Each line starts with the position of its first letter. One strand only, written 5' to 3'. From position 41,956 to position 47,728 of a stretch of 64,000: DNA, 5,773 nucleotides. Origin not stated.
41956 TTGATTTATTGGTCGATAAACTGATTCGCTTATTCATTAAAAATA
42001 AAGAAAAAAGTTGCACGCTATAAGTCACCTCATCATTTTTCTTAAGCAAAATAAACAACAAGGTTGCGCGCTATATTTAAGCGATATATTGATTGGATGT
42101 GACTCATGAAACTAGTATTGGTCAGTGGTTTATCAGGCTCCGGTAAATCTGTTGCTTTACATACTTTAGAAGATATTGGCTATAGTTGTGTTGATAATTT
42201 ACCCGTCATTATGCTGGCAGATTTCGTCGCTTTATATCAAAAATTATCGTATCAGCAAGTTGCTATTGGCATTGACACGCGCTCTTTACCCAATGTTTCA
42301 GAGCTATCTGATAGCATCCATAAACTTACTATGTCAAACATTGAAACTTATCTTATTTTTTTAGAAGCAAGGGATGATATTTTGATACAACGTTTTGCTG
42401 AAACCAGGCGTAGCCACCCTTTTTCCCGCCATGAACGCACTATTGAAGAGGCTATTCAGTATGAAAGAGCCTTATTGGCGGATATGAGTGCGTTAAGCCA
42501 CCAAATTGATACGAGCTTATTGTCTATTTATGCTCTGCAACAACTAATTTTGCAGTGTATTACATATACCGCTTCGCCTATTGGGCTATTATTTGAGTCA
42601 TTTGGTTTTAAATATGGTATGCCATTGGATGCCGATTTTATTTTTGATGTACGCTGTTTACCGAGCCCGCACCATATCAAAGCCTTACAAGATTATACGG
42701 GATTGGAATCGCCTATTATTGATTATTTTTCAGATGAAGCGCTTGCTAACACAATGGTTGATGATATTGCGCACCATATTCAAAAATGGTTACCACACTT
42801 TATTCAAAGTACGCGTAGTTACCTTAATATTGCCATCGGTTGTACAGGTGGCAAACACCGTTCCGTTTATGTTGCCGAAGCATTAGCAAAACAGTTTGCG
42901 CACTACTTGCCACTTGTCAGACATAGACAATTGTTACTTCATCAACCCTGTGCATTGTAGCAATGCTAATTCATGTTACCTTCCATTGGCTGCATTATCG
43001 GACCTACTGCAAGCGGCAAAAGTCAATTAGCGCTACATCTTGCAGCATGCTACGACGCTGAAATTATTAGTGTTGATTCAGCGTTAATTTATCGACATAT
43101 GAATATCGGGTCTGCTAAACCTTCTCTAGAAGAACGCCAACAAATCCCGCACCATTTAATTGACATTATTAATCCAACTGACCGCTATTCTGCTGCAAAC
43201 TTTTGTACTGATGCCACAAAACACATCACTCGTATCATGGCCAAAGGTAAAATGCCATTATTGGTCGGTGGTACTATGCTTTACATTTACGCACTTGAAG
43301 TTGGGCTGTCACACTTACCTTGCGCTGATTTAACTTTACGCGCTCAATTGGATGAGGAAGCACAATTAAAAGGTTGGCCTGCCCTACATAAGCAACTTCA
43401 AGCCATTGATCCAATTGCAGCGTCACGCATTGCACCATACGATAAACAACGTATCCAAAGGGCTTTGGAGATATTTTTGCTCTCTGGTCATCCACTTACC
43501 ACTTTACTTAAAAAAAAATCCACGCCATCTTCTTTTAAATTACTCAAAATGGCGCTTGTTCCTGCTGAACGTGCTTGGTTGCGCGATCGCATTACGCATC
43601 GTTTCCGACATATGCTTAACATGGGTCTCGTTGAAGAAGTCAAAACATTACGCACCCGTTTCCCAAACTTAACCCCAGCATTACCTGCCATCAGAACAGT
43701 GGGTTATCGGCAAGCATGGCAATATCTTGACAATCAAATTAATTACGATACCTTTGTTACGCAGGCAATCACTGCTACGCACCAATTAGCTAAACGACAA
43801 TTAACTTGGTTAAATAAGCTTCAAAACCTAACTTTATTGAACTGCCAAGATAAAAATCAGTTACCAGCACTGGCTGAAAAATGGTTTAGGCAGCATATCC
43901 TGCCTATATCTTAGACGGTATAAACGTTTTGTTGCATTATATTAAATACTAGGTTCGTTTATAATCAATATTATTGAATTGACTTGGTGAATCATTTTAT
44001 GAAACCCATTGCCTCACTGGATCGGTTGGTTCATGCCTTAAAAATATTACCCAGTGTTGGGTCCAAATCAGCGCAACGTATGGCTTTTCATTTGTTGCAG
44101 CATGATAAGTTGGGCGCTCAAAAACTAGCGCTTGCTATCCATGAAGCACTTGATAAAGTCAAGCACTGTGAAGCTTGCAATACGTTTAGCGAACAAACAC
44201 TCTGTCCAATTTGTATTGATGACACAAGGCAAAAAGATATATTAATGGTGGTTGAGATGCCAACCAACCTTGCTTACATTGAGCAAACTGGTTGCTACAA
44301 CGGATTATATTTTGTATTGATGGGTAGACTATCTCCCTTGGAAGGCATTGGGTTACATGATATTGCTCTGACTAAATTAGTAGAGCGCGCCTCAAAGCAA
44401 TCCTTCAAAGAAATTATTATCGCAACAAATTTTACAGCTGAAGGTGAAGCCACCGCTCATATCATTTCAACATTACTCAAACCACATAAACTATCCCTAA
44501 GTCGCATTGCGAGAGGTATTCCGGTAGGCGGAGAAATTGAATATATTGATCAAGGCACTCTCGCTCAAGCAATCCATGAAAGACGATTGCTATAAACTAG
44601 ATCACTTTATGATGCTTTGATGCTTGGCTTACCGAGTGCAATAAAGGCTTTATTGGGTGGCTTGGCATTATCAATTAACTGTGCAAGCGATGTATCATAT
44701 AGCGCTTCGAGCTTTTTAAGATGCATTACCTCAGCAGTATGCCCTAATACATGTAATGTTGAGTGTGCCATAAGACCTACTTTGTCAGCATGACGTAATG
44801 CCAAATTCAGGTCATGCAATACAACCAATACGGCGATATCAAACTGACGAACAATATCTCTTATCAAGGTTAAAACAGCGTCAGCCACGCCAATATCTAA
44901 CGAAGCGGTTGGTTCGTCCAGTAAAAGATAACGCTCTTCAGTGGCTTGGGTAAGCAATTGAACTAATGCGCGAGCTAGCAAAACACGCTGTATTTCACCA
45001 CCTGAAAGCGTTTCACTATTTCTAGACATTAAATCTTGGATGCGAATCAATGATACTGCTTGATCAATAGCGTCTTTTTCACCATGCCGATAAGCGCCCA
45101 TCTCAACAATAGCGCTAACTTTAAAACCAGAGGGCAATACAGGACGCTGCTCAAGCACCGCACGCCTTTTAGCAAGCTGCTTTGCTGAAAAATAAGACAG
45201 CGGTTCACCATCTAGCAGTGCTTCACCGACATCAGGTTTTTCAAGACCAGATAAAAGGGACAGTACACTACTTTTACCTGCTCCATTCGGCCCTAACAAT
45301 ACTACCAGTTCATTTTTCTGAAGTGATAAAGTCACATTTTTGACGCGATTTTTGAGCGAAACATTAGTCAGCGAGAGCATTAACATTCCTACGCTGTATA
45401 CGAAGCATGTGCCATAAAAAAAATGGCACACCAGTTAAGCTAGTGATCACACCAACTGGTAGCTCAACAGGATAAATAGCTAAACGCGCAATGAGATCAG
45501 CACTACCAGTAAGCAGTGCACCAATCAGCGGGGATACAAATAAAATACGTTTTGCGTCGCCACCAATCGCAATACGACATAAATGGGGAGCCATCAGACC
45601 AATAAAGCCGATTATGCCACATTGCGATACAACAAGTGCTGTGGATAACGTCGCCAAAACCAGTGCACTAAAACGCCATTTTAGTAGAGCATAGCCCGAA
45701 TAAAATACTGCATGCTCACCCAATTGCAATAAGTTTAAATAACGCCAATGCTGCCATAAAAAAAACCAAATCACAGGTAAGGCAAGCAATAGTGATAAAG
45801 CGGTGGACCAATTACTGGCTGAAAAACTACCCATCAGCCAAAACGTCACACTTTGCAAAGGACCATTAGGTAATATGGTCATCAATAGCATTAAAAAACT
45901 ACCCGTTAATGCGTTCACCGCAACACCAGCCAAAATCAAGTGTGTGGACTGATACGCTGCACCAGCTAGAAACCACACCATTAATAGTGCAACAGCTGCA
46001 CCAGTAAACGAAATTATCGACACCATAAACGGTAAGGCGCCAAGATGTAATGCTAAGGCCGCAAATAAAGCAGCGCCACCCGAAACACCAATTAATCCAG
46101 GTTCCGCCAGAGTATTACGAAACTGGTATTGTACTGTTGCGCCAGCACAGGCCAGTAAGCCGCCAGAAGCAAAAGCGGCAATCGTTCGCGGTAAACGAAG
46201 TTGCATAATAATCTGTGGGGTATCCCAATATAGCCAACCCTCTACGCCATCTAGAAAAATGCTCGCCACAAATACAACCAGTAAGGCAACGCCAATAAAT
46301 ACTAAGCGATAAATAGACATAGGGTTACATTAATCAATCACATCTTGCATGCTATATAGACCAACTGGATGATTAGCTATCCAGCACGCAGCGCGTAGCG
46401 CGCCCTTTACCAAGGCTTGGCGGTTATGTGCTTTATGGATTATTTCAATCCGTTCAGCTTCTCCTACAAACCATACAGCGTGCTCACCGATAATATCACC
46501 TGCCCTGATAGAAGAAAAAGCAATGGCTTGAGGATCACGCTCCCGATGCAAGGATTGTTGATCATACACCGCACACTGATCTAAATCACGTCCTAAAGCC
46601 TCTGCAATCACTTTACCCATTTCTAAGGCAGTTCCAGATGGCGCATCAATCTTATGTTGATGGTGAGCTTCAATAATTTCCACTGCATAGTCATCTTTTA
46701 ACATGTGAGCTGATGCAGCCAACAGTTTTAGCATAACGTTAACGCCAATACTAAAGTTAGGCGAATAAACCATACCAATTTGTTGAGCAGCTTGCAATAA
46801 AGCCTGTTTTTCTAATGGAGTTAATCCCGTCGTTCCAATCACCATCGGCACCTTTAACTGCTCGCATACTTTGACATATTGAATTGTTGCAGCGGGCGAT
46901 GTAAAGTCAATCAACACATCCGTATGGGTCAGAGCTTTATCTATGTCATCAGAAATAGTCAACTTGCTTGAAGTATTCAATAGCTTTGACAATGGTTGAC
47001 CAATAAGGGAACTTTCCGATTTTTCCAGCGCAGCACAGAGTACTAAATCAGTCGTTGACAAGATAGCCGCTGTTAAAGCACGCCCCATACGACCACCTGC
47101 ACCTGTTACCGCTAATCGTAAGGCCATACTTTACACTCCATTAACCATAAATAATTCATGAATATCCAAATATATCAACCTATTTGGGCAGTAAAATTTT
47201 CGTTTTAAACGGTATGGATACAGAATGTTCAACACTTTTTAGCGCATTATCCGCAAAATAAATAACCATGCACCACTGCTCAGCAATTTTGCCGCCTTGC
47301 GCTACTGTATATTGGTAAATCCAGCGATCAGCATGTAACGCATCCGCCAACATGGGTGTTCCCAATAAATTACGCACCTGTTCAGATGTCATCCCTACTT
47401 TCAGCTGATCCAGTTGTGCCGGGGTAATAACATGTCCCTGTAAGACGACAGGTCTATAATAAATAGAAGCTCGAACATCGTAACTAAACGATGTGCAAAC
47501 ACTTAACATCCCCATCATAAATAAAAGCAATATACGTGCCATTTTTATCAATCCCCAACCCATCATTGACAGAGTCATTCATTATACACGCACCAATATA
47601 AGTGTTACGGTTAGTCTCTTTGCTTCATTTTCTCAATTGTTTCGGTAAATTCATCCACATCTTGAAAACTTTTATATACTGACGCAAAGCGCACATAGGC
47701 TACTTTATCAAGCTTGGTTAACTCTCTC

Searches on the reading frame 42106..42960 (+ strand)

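Call 64: search_protein_families(library=pfam, proteins=[window:42106-42960:+], max_evalue=0.00001)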
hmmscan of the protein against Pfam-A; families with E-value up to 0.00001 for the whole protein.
window:42106-42960:+ (284 aa): 2 families
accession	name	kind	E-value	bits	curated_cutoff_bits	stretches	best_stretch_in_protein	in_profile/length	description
PF03668.21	RapZ-like_N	-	2.7e-39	134.9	25.4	1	1-150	1-152/158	RapZ-like N-terminal domain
PF22740.1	PapZ_C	-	2.1e-38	131.6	27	1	161-276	3-120/121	RapZ C-terminal domain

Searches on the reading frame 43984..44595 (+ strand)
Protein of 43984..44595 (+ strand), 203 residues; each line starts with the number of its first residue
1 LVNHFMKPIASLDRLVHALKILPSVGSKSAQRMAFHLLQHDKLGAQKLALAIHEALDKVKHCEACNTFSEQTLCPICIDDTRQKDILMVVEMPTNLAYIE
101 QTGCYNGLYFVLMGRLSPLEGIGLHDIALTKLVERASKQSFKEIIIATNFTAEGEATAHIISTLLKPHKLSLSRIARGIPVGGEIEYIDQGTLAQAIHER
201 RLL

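Call 65: search_protein_families(library=pfam, proteins=[window:43984-44595:+], max_evalue=0.00001)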
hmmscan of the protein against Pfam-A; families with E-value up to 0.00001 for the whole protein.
window:43984-44595:+ (203 aa): 5 families
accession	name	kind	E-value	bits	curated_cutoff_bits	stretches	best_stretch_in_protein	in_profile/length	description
PF13662.12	Toprim_4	-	4.1e-19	69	25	1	86-176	2-85/85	Toprim domain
PF21176.3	RecR_HhH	-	7.9e-19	67.7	27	1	12-56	1-45/45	RecR, helix-hairpin-helix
PF21175.2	RecR_C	-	8.3e-12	44.7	22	1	178-201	1-24/24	RecR, C-terminal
PF01751.28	Toprim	-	6.2e-08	33.2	23.1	1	87-167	2-82/96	Toprim domain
PF02132.21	RecR_ZnF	-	8.3e-07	29.1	22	1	59-79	1-21/21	RecR, Cys4-zinc finger domain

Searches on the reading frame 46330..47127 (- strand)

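Call 65: search_protein_families(library=pfam, proteins=[window:46330-47127:-], max_evalue=0.00001)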
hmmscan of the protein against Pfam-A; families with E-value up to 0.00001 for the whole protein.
window:46330-47127:- (265 aa): 2 families
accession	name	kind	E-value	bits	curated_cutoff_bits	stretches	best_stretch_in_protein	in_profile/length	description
PF05173.19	DapB_C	-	9.7e-41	139.1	27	1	128-264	1-121/121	Dihydrodipicolinate reductase, C-terminus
PF01113.26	DapB_N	-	2.8e-35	121.5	25.6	1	4-125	2-124/124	Dihydrodipicolinate reductase, N-terminus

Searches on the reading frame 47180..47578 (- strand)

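Call 65: search_protein_families(library=pfam, proteins=[window:47180-47578:-], max_evalue=0.00001)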
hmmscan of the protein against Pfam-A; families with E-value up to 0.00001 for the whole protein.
window:47180-47578:- (132 aa): 1 family
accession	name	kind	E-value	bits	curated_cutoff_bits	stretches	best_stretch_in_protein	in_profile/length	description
PF04355.18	BamE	-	2e-20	72.8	23.2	1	48-115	1-68/71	Outer membrane protein assembly factor BamE domain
